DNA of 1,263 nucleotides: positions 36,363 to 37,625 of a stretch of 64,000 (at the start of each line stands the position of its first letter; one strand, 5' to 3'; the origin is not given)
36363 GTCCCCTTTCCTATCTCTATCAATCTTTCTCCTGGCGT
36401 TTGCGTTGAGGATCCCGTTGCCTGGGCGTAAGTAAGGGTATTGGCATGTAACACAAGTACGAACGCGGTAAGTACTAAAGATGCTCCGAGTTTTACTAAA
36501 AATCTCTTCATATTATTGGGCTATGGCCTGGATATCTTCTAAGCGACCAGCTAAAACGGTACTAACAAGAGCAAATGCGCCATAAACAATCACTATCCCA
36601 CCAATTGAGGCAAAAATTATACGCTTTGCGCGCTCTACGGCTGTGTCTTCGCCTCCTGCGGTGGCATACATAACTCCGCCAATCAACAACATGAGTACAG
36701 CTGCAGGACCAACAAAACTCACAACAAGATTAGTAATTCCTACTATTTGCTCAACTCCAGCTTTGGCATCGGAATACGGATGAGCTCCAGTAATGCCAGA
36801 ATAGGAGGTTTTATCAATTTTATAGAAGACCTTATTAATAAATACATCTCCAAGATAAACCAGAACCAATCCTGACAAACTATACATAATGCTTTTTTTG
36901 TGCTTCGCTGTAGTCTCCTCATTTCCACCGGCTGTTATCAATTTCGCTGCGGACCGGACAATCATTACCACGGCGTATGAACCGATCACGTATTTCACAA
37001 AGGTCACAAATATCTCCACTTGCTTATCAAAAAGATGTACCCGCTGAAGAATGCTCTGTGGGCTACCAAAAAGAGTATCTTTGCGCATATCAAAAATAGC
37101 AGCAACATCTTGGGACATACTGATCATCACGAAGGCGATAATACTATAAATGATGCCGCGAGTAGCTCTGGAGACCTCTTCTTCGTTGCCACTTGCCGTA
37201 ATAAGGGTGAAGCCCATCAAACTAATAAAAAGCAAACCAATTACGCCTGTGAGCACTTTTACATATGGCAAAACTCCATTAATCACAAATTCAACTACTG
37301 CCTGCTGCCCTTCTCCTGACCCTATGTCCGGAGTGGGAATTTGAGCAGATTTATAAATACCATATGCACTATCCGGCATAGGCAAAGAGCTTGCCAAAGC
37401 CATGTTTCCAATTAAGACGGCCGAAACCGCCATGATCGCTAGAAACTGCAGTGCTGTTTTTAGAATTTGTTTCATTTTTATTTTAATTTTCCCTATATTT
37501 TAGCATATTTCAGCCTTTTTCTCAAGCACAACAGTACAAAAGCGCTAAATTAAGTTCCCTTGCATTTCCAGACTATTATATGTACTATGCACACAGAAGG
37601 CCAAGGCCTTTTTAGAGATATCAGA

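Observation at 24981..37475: Eight-gene surface operon joining pilin-like hairpin modules, giant PKD arrays and an SLH/beta-helix protein, with no T4SS machinery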

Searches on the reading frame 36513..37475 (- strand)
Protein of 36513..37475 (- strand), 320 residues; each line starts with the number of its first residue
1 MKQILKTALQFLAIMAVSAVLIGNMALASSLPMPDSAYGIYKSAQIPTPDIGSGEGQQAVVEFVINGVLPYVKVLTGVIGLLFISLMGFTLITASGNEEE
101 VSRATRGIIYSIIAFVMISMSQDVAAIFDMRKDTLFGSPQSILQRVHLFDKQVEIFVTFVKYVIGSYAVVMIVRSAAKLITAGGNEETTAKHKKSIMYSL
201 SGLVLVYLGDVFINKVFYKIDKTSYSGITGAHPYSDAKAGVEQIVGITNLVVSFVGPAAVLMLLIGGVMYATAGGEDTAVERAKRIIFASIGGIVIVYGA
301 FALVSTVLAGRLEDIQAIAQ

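Call 3: search_protein_families(library=pfam, proteins=[window:36513-37475:-], max_evalue=0.1)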
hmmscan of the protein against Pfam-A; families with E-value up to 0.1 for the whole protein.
window:36513-37475:- (320 aa): 3 families
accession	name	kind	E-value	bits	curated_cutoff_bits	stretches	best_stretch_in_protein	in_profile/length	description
PF18895.5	T4SS_pilin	-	1.6e-18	67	26.6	3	64-118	8-61/71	Type IV secretion system pilin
PF19607.4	DUF6112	-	1.1e-05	25.6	25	1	233-301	5-75/88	Family of unknown function (DUF6112)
PF21081.2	Methyltrans_Mon_3rd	-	0.083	13.2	20.7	0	90-141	19-69/125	Virus-capping methyltransferase, C-terminal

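Call 4: search_protein_families(library=ncbifam, proteins=[window:36513-37475:-], max_evalue=0.1)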
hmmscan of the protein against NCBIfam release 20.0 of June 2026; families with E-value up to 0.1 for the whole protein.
window:36513-37475:- (320 aa): 2 families
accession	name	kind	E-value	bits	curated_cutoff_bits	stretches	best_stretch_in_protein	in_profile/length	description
NF045849.1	ICE_MMCAP2_0565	equivalog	7e-10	38.5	40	2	61-118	9-66/80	Mbov_0395 family pilin-like conjugal transfer protein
NF001600.0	PRK00394.2-5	equivalog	0.097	12.3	308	0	162-205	141-185/186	TATA-box-binding protein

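Call 15: find_homologous_proteins(query=window:36513-37475:-, max_evalue=0.001)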
Query window:36513-37475:- (320 aa): 196 proteins with E <= 0.001 among 7214 candidates; the best 120 are listed.
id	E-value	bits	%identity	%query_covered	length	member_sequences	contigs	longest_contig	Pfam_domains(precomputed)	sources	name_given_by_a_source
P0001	8.7e-193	657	100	100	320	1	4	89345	PF18895.6,PF19607.5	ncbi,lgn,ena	-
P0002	1.7e-152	525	75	100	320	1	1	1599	PF18895.6,PF19607.5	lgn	-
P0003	1.9e-152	525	76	100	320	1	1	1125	PF18895.6,PF19607.5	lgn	-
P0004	1.7e-144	499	72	100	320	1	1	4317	PF18895.6,PF19607.5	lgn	-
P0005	8.2e-140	483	70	100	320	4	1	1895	PF18895.6,PF19607.5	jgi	jgi:cytochrome bd-type quinol oxidase subunit 2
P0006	2.9e-114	399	60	100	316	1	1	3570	PF18895.6,PF19607.5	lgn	-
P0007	2.1e-111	390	63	91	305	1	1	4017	PF18895.6,PF19607.5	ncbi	-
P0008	4.4e-110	386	58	98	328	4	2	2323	PF18895.6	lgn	-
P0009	6.1e-110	385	60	100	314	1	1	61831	PF18895.6,PF19607.5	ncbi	ncbi:MAG: pilin [Candidatus Peregrinibacteria bacterium]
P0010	1.8e-108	380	58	97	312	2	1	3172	PF18895.6,PF19607.5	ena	-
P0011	2.5e-108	380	58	97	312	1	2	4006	PF18895.6,PF19607.5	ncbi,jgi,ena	-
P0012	2.5e-108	380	57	100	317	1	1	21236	PF18895.6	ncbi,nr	ncbi:hypothetical protein JKY72_04300 [Candidatus Gracilibacteria bacterium]|nr:hypothetical protein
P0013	3.5e-108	379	56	100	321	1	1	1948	PF18895.6,PF19607.5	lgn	-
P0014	3.7e-108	379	56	100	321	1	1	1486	PF18895.6,PF19607.5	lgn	-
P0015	4.1e-108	379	57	99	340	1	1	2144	PF18895.6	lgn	-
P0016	6.2e-108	379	57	100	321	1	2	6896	PF18895.6,PF19607.5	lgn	-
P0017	9.1e-108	378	57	100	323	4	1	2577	PF18895.6,PF19607.5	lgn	-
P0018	1.7e-107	377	55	100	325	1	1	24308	PF18895.6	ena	-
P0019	2.2e-107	377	56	100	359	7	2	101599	PF18895.6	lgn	-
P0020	3.0e-107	376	57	98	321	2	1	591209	PF18895.6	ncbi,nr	ncbi:MAG: pilin [Candidatus Peregrinibacteria bacterium]|nr:pilin [Candidatus Peregrinibacteria bact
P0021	3.3e-107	376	57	97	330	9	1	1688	PF18895.6,PF19607.5,PF04956.19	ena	-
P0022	4.6e-107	376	56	100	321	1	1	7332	PF18895.6,PF19607.5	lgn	-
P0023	5.0e-107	376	57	100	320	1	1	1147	PF18895.6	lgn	-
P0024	6.5e-107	375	58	98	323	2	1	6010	PF18895.6,PF19607.5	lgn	-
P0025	1.1e-106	375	58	100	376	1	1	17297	PF18895.6,PF19607.5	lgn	-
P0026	1.3e-106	374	58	91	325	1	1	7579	PF18895.6,PF19607.5,PF04956.19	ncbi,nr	ncbi:hypothetical protein HY605_03560 [Candidatus Peregrinibacteria bacterium]|nr:hypothetical prote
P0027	2.0e-106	374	56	99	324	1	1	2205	PF18895.6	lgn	-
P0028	5.1e-106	372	55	99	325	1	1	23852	PF18895.6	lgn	-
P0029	8.2e-106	372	55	99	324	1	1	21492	PF18895.6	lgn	-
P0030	1.0e-105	371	59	91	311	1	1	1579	PF18895.6,PF19607.5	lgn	-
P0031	1.1e-105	371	54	99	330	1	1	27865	PF18895.6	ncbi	ncbi:MAG: hypothetical protein ABID64_00625 [Nitrospirota bacterium]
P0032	1.1e-105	371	56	99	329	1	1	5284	PF18895.6,PF19607.5,PF04956.19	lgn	-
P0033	1.2e-105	371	56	100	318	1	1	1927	PF18895.6,PF19607.5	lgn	-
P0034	1.9e-105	370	55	99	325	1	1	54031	PF18895.6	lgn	-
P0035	2.5e-105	370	55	99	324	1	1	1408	PF18895.6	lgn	-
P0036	3.5e-105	370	55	100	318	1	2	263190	PF18895.6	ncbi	-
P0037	4.2e-105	369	56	99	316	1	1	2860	PF18895.6,PF19607.5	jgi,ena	-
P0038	4.8e-105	369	55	100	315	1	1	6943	PF18895.6,PF19607.5,PF04956.19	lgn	-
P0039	5.6e-105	369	55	99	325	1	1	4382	PF18895.6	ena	-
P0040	6.5e-105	369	58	100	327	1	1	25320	PF18895.6,PF19607.5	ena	-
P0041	1.2e-104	368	56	100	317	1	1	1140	PF18895.6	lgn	-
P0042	1.5e-104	367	55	100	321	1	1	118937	PF18895.6,PF19607.5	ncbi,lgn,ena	-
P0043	3.3e-104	366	55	100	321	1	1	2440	PF18895.6,PF19607.5,PF04956.19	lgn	-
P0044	4.2e-104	366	55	99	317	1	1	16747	PF18895.6,PF19607.5,PF04956.19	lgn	-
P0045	4.6e-104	366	55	99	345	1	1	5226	PF18895.6,PF19607.5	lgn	-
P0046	4.8e-104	366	54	99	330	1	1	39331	PF18895.6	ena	-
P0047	5.0e-104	366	54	99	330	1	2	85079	PF18895.6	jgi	jgi:Type IV secretion system pilin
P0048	5.6e-104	366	53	100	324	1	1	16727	PF18895.6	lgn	-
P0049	6.2e-104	365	58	88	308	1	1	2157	PF18895.6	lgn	-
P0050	6.3e-104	365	54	100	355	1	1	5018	PF18895.6,PF19607.5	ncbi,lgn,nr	ncbi:hypothetical protein HZA40_01290 [Candidatus Peregrinibacteria bacterium]|nr:hypothetical prote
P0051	1.2e-103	365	52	99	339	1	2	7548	PF18895.6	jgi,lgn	jgi:hypothetical protein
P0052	1.3e-103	364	55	99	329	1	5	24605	PF18895.6,PF19607.5,PF04956.19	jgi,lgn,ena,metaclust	metaclust:\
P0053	1.3e-103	364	56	100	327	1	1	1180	PF18895.6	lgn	-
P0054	1.7e-103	364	60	89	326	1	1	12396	PF18895.6,PF19607.5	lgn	-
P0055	1.7e-103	364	53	99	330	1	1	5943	PF18895.6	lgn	-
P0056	2.4e-103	364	54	99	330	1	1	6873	PF18895.6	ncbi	-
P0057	2.4e-103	364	53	99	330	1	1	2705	PF18895.6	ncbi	-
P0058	3.2e-103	363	54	99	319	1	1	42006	PF18895.6,PF19607.5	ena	-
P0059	7.9e-103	362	55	97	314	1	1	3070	PF18895.6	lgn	-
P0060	8.2e-103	362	55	99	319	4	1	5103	PF18895.6,PF19607.5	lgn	-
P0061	1.1e-102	361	55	97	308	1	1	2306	PF18895.6,PF19607.5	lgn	-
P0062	1.3e-102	361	54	99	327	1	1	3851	PF18895.6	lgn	-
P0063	1.9e-102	361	54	100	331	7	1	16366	PF18895.6,PF19607.5,PF04956.19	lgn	-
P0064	2.7e-102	360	53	99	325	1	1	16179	PF18895.6,PF19607.5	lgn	-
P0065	3.1e-102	360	59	89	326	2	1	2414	PF18895.6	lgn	-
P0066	3.2e-102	360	53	100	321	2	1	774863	PF18895.6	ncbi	-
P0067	4.8e-102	359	54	99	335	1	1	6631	PF18895.6,PF04956.19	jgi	-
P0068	5.1e-102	359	54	100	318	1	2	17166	PF18895.6,PF19607.5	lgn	-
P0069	5.2e-102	359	55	100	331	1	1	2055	PF18895.6,PF19607.5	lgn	-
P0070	5.7e-102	359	55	100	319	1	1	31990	PF18895.6,PF19607.5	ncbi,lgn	-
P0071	8.5e-102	358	54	99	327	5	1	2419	PF18895.6,PF19607.5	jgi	jgi:hypothetical protein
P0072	1.0e-101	358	55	97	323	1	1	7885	PF18895.6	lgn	-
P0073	1.7e-101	358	53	100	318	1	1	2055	PF18895.6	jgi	-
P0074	3.0e-101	357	54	100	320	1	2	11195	PF18895.6,PF19607.5,PF04956.19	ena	-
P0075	3.1e-101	357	54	98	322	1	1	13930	PF18895.6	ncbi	-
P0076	4.0e-101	356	58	92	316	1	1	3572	PF18895.6,PF19607.5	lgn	-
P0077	1.0e-100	355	52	99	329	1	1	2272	PF18895.6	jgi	-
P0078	1.2e-100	355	55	99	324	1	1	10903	PF18895.6,PF19607.5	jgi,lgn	jgi:hypothetical protein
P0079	1.3e-100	355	55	98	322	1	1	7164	PF18895.6,PF19607.5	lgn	-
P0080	3.2e-100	353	56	99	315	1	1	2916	PF18895.6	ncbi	-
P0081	5.4e-100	353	55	99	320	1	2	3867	PF18895.6,PF19607.5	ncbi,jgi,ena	-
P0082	6.9e-100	352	56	92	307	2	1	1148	PF18895.6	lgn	-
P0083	1.0e-99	352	52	100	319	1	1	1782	PF18895.6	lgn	-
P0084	1.0e-99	352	53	100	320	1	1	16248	PF18895.6,PF19607.5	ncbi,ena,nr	ncbi:MAG: pilin [bacterium]|nr:pilin [bacterium]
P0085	1.0e-99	352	52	100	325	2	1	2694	PF18895.6,PF19607.5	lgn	-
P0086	1.1e-99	352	52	100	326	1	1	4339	PF18895.6,PF19607.5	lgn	-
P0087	1.4e-99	351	57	91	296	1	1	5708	PF18895.6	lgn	-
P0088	4.2e-99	350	52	99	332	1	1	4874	PF18895.6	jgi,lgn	jgi:hypothetical protein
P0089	4.2e-99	350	51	99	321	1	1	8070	PF18895.6,PF19607.5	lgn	-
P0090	1.3e-98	348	52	99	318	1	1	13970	PF18895.6,PF04956.19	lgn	-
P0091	1.4e-98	348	54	100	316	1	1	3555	PF18895.6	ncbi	-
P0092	3.1e-98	347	53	99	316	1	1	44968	PF18895.6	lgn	-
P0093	3.2e-98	347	56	91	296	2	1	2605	PF18895.6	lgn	-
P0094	4.2e-98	346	54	100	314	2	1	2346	PF18895.6,PF19607.5,PF04956.19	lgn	-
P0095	1.6e-97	344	55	99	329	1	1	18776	PF18895.6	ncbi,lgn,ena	-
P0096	1.7e-97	344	52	99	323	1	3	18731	PF18895.6,PF04956.19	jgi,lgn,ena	-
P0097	2.3e-97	344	52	99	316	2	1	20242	PF18895.6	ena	-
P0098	5.5e-97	343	54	100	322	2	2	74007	PF18895.6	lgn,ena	-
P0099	8.3e-97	342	54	100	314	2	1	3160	PF18895.6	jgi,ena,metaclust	metaclust:\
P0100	1.6e-96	341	52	100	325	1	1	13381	PF18895.6,PF19607.5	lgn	-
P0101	4.3e-96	340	55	90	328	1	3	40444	PF18895.6,PF19607.5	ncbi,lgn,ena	ncbi:MAG: pilin [Patescibacteria group bacterium]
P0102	1.1e-95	338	53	98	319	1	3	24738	PF18895.6,PF19607.5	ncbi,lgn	-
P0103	2.2e-95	337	54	98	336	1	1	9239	PF18895.6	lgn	-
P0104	6.0e-95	336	51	99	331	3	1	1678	PF18895.6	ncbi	-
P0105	6.4e-95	336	51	98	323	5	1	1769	PF18895.6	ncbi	-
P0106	1.2e-94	335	52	99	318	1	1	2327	PF18895.6,PF04956.19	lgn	-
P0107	1.2e-94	335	54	91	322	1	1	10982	PF18895.6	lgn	-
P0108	1.4e-94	335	52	99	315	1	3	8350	PF18895.6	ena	-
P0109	2.6e-94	334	50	100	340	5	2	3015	PF18895.6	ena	-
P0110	1.0e-93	332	52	99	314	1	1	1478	PF18895.6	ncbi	-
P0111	1.1e-93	332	50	99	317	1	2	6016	PF18895.6,PF19607.5,PF04956.19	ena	-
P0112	4.8e-93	330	48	99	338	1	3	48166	PF18895.6,PF04956.19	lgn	-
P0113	1.2e-92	328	51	98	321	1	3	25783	PF18895.6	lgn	-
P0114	1.6e-92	328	49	99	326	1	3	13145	PF18895.6,PF19607.5,PF04956.19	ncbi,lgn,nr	ncbi:hypothetical protein HYW82_02160 [Candidatus Peregrinibacteria bacterium]|nr:hypothetical prote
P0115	5.0e-92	326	53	91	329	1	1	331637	PF18895.6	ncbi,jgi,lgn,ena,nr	ncbi:pilin [Candidatus Gracilibacteria bacterium]|nr:pilin [Candidatus Gracilibacteria bacterium]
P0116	5.1e-92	326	50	98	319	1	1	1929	PF18895.6,PF19607.5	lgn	-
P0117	1.2e-91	325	52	98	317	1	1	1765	PF18895.6,PF19607.5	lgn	-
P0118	2.7e-91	324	49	100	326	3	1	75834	PF18895.6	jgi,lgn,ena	jgi:hypothetical protein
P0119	2.9e-91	324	51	98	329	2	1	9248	PF18895.6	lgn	-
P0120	4.4e-91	323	51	91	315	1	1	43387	PF18895.6,PF04956.19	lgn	-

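Call 17: find_encoding_contigs(protein=P0001, flank=10000, max_places=4)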
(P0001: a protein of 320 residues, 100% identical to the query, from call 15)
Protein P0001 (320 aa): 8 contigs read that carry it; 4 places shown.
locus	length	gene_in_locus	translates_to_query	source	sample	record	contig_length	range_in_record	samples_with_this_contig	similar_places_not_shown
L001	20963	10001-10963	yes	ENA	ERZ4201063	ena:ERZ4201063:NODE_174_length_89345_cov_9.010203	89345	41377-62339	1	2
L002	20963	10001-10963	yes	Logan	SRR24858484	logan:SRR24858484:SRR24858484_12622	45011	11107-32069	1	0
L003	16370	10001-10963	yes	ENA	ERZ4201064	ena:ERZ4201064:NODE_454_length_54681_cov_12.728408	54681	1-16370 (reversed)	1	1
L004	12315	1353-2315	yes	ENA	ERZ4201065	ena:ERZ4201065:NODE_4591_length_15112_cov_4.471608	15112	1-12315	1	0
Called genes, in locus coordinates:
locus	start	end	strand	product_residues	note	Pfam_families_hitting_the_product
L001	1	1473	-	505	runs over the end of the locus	PF13522:GATase_6, PF13537:GATase_7, PF00156:Pribosyltran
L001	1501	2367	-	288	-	PF00763:THF_DHG_CYH, PF02882:THF_DHG_CYH_C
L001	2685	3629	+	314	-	-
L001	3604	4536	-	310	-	PF02518:HATPase_c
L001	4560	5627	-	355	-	PF07136:DUF1385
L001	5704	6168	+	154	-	PF00692:dUTPase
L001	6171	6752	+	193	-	PF02223:Thymidylate_kin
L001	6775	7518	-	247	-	PF00687:Ribosomal_L1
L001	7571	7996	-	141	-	PF03946:Ribosomal_L11_N, PF00298:Ribosomal_L11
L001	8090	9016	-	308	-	-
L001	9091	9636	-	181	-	PF02357:NusG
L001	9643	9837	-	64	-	PF00584:SecE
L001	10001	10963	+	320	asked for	PF19607:DUF6112 (faint), PF18895:T4SS_pilin (weak)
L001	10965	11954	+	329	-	PF18895:T4SS_pilin (weak)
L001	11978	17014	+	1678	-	PF18895:T4SS_pilin (faint), PF05345:He_PIG (faint), PF07495:Y_Y_Y (faint), PF15418:DUF4625 (faint), PF22352:K319L-like_PKD (faint), PF18911:PKD_4 (weak), PF00801:PKD, PF18911:PKD_4, +1 more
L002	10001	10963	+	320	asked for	PF19607:DUF6112 (faint), PF18895:T4SS_pilin (weak)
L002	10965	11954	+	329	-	PF18895:T4SS_pilin (weak)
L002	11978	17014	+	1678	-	PF18895:T4SS_pilin (faint), PF05345:He_PIG (faint), PF07495:Y_Y_Y (faint), PF15418:DUF4625 (faint), PF22352:K319L-like_PKD (faint), PF18911:PKD_4 (weak), PF00801:PKD, PF18911:PKD_4, +1 more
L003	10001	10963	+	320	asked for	PF19607:DUF6112 (faint), PF18895:T4SS_pilin (weak)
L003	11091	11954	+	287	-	PF18895:T4SS_pilin (weak)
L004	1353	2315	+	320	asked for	PF19607:DUF6112 (faint), PF18895:T4SS_pilin (weak)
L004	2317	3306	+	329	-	PF18895:T4SS_pilin (weak)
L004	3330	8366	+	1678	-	PF18895:T4SS_pilin (faint), PF05345:He_PIG (faint), PF07495:Y_Y_Y (faint), PF15418:DUF4625 (faint), PF22352:K319L-like_PKD (faint), PF18911:PKD_4 (weak), PF00801:PKD, PF18911:PKD_4, +1 more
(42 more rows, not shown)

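Call 18: find_encoding_contigs(protein=P0020, flank=10000, max_places=2)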
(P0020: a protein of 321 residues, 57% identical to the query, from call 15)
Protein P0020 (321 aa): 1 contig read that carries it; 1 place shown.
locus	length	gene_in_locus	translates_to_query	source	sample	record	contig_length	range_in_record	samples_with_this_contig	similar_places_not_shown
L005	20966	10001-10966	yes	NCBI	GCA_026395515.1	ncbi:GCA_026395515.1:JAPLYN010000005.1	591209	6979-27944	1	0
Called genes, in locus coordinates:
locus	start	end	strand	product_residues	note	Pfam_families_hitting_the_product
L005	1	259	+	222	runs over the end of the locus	-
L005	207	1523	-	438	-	PF02844:GARS_N, PF01071:GARS_A, PF02843:GARS_C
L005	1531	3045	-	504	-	PF13522:GATase_6, PF13537:GATase_7, PF00156:Pribosyltran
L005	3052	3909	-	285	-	PF00763:THF_DHG_CYH, PF02882:THF_DHG_CYH_C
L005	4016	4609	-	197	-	PF02223:Thymidylate_kin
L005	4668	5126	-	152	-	PF00692:dUTPase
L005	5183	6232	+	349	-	PF07136:DUF1385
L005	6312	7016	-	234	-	PF00687:Ribosomal_L1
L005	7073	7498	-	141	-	PF03946:Ribosomal_L11_N, PF00298:Ribosomal_L11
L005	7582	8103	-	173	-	-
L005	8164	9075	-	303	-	-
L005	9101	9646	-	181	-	PF02357:NusG, PF00467:KOW (weak)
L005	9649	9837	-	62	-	PF00584:SecE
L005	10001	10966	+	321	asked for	PF18895:T4SS_pilin (weak)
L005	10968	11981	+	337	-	PF18895:T4SS_pilin (weak)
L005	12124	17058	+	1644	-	PF18895:T4SS_pilin, PF00801:PKD, PF18911:PKD_4, PF00801:PKD, PF18911:PKD_4, PF18911:PKD_4, PF00801:PKD, PF18911:PKD_4, +3 more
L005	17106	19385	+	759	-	PF18911:PKD_4, PF00801:PKD, PF18911:PKD_4, PF00801:PKD, PF18911:PKD_4, PF00801:PKD, PF18911:PKD_4, PF00801:PKD, +3 more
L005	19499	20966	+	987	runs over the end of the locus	PF00041:fn3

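Call 19: find_encoding_contigs(protein=P0066, flank=10000, max_places=2)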
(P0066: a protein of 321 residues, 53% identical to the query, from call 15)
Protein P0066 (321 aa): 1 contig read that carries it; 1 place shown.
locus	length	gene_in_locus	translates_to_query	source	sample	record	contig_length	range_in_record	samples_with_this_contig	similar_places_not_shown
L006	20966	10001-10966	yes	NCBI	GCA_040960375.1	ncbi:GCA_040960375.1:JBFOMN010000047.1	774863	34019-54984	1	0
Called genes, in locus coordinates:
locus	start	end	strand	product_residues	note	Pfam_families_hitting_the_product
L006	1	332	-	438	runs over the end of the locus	PF02844:GARS_N, PF01071:GARS_A, PF02843:GARS_C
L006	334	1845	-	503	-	PF13522:GATase_6, PF13537:GATase_7, PF00156:Pribosyltran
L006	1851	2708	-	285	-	PF00763:THF_DHG_CYH, PF02882:THF_DHG_CYH_C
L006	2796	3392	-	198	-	PF02223:Thymidylate_kin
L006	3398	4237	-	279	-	PF01842:ACT, PF00551:Formyl_trans_N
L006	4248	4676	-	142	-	PF00692:dUTPase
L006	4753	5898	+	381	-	PF07136:DUF1385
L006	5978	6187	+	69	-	-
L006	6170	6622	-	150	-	-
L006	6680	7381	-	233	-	PF00687:Ribosomal_L1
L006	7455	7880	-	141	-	PF03946:Ribosomal_L11_N, PF00298:Ribosomal_L11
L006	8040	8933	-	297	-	-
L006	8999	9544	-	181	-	PF02357:NusG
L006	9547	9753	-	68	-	PF00584:SecE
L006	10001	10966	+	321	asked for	PF18895:T4SS_pilin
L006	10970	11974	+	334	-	PF18895:T4SS_pilin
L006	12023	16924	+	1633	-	PF18895:T4SS_pilin (weak), PF00801:PKD, PF02010:REJ (faint), PF18911:PKD_4, PF22352:K319L-like_PKD (faint), PF18911:PKD_4, PF00801:PKD, PF18911:PKD_4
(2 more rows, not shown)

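Call 21: find_related_loci(query=window:36513-37475:-, collection=genome_contigs, flank=10000)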
Query window:36513-37475:- (320 aa) in genome_contigs; peptide patterns used: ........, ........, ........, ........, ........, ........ (x = any residue, [..] = any of these).
319 stretches matched a pattern; 18 encode a relative of the query (tblastn E <= 1e-3); 18 distinct loci.
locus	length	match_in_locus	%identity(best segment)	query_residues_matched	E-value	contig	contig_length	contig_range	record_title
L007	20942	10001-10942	60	1-320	2e-120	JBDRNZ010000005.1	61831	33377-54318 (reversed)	MAG: Candidatus Peregrinibacteria bacterium isolate MEGAHIT-group-1.923 k141_909199, whole genome shotgun sequence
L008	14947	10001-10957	57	1-320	1e-119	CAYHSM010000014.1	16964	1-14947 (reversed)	MAG TPA_asm: uncultured Candidatus Peribacteria bacterium isolate ERP119705_co15_234 genome assembly, contig: NODE_3452_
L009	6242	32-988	53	3-318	3e-112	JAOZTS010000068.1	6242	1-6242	MAG: Candidatus Gracilibacteria bacterium isolate GMC8_bin_43 GMC8_15967_length_6242_cov_6.069985, whole genome shotgun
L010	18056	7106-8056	57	1-320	1e-110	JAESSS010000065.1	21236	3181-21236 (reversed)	MAG: Candidatus Gracilibacteria bacterium isolate NORP293 CoAssembly_2541488, whole genome shotgun sequence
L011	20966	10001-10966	55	1-318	5e-110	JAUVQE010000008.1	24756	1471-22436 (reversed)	MAG: Nitrospirota bacterium isolate CSMAG_680 CSMAG_680_k127_5687854_length_24756_cov_17.4524, whole genome shotgun sequ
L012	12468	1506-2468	54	3-318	6e-108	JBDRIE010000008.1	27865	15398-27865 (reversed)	MAG: Nitrospirota bacterium isolate MEGAHIT-group-1.569 k141_3606809, whole genome shotgun sequence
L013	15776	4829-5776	55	2-318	3e-107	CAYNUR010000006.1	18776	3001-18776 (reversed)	MAG TPA_asm: uncultured Candidatus Peribacteria bacterium isolate binchicken_co237_21 genome assembly, contig: NODE_1461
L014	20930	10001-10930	54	5-320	3e-106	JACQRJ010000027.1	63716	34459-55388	MAG: Candidatus Peregrinibacteria bacterium isolate NC_groundwater_1356_Ag_S-0.2um_42_45 S_p2_S4_coassembly_k141_1464736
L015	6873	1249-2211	54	3-318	2e-106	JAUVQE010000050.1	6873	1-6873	MAG: Nitrospirota bacterium isolate CSMAG_680 CSMAG_680_k127_3541743_length_6873_cov_12.3236, whole genome shotgun seque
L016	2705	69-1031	53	3-318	2e-109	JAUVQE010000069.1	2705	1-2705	MAG: Nitrospirota bacterium isolate CSMAG_680 CSMAG_680_k127_20859298_length_2705_cov_38.2603, whole genome shotgun sequ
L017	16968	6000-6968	50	1-320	4e-105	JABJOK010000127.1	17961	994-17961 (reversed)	MAG: Candidatus Peregrinibacteria bacterium isolate SI075_bin40 k141_1929569, whole genome shotgun sequence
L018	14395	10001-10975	52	1-320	1e-104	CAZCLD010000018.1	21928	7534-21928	MAG TPA_asm: uncultured Candidatus Peribacteria bacterium isolate SRP077602_co2_303 genome assembly, contig: NODE_3565_l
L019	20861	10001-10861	53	29-318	3e-101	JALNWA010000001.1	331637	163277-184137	MAG: Candidatus Gracilibacteria bacterium isolate SO_2016_GW1 bin 4 scaffold00038_OW334_2016, whole genome shotgun seque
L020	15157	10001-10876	51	23-320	7e-96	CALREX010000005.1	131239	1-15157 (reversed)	MAG: Candidatus Peribacteria bacterium isolate Ike-200m-53 genome assembly, contig: Ike-200-c34, whole genome shotgun se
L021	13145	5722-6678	49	3-318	2e-94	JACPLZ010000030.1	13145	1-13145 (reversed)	MAG: Candidatus Peregrinibacteria bacterium isolate NC_groundwater_534_Ag_S-0.1um_43_8 S35_SO-1_scaffold_89697, whole ge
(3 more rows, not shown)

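Call 37: predict_structure(alignment_id=A1)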
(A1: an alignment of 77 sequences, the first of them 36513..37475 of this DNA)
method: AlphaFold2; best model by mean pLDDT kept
length: 320 residues; sequences in the alignment: 77
mean_pLDDT: 76.9   pTM: 0.45
mean pLDDT of the five models: 76.9, 74.9, 72.8, 71.0, 69.0
residues with pLDDT >= 90: 41; 70-90: 192; 50-70: 73; < 50: 14
segments of 3 or more residues with pLDDT < 50: 224-234
pLDDT, mean of each block of 10 residues (from residue 1): 92 89 68 67 67 59 75 84 87 82 87 84 69 62 70 76 83 86 86 89 82 61 44 55 73 82 91 91 93 87 79 60
secondary structure, 60 per line:
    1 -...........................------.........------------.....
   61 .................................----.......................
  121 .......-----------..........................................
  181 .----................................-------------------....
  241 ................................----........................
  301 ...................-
elements in order: H2-28 H35-43 H56-93 H98-127 H139-181 H186-217 H237-272 H277-319
